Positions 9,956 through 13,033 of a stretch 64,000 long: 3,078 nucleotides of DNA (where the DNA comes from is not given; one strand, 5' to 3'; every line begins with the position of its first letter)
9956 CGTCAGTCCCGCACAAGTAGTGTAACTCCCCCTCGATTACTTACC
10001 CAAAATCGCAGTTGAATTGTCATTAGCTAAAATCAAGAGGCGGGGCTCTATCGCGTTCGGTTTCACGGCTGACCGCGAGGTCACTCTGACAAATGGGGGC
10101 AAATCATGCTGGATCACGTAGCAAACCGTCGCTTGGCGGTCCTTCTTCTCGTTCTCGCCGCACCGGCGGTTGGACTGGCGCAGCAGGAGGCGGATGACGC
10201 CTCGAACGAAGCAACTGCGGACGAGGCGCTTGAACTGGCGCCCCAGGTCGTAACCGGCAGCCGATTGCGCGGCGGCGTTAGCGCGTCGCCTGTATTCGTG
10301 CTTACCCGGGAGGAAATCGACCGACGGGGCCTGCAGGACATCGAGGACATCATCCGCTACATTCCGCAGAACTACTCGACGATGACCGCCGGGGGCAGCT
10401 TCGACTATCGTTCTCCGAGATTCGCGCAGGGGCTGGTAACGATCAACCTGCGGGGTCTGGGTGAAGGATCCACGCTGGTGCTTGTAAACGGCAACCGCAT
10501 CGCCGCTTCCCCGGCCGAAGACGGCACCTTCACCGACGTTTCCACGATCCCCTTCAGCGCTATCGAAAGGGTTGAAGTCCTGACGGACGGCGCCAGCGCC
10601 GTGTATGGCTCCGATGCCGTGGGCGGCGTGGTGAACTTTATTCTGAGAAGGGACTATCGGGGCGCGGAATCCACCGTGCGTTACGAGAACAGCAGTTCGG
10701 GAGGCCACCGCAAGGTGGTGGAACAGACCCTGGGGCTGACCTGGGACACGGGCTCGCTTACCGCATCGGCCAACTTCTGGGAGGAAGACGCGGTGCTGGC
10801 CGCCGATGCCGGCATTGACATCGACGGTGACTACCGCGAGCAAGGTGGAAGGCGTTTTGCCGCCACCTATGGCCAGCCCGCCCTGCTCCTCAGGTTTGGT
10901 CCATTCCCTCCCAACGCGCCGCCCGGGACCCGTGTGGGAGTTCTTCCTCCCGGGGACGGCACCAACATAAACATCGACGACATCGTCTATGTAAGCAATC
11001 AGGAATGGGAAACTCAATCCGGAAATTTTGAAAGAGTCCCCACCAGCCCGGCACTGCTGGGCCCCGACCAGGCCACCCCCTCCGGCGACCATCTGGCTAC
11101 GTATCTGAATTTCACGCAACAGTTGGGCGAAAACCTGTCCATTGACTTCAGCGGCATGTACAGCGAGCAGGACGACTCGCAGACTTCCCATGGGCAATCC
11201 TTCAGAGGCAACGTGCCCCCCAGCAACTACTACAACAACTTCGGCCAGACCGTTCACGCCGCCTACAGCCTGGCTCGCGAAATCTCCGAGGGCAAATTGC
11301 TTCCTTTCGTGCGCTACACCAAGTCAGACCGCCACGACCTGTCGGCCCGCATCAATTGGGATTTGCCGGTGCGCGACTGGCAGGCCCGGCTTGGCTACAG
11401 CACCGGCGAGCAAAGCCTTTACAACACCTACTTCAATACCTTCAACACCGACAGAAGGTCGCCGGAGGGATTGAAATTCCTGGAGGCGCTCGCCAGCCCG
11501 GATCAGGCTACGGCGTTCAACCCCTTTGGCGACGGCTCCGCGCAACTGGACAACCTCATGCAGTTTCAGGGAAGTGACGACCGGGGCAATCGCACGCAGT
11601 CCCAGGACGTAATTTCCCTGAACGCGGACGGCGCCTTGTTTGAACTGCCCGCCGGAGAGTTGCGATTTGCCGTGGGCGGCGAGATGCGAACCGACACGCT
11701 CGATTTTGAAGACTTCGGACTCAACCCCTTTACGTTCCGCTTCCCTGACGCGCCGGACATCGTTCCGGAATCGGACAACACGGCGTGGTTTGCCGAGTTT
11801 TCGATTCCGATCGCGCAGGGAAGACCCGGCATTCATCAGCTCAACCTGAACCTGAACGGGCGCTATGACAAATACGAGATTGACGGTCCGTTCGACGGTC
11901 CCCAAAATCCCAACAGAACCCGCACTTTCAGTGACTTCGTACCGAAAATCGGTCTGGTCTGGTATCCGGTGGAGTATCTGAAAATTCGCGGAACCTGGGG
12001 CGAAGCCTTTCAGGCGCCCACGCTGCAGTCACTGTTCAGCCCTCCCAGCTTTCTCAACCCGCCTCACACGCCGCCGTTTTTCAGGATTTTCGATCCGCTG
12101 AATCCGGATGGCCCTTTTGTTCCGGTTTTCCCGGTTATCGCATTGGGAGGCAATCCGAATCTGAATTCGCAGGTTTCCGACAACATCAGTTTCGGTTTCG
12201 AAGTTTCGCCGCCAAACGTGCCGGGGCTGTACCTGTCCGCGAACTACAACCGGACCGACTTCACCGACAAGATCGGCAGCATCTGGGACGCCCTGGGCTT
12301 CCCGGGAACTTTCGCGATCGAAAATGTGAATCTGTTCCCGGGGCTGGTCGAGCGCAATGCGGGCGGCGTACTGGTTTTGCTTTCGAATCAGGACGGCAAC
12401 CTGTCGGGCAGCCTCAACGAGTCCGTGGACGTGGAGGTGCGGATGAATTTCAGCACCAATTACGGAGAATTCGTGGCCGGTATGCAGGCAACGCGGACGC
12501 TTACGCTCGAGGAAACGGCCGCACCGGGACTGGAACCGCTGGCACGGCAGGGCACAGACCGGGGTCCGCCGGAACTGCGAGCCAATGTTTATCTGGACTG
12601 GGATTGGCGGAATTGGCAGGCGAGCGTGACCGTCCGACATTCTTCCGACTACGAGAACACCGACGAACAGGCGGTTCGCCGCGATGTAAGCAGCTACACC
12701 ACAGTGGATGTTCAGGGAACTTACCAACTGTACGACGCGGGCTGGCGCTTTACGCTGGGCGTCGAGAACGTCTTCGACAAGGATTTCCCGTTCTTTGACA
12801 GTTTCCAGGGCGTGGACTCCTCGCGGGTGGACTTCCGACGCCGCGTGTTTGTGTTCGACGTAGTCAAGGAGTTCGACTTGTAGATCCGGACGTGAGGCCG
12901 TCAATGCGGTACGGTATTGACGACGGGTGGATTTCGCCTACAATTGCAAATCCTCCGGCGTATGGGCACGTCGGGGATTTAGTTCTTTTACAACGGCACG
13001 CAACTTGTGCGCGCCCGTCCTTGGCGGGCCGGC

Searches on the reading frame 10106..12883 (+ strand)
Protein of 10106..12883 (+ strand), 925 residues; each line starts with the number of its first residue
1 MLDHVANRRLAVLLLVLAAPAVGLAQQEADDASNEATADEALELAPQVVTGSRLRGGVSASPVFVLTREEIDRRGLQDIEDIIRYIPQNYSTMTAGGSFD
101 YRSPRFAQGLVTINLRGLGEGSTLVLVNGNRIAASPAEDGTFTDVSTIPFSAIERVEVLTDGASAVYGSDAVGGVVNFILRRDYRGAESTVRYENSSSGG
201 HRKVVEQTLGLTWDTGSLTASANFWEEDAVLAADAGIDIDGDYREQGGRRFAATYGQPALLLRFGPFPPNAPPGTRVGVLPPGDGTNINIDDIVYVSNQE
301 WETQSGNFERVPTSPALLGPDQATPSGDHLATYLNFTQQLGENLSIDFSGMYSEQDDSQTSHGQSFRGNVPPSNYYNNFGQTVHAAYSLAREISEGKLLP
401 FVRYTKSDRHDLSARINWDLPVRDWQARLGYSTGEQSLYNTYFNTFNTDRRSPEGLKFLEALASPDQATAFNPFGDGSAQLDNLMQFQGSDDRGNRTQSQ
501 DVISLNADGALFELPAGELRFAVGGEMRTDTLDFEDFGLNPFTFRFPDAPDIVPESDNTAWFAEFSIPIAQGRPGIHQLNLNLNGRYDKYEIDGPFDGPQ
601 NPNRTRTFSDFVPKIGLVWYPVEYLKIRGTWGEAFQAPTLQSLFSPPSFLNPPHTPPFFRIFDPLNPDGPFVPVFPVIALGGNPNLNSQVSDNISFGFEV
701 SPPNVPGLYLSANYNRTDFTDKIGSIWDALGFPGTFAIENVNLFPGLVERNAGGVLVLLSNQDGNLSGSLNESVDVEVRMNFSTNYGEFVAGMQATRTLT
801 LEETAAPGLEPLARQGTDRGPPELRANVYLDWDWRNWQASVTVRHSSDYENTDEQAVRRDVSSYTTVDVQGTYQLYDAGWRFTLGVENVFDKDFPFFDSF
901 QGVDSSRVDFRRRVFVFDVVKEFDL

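Call 71: search_protein_families(library=pfam, proteins=[window:10106-12883:+], max_evalue=0.0001)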
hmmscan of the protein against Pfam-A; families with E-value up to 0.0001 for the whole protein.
window:10106-12883:+ (925 aa): 2 families
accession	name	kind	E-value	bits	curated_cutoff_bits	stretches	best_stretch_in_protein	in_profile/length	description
PF00593.30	TonB_dep_Rec_b-barrel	-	1.9e-32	114.1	27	1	404-889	55-436/436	TonB dependent receptor-like, beta-barrel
PF07715.20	Plug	-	3.3e-20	73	23.9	1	60-175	6-107/107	TonB-dependent Receptor Plug Domain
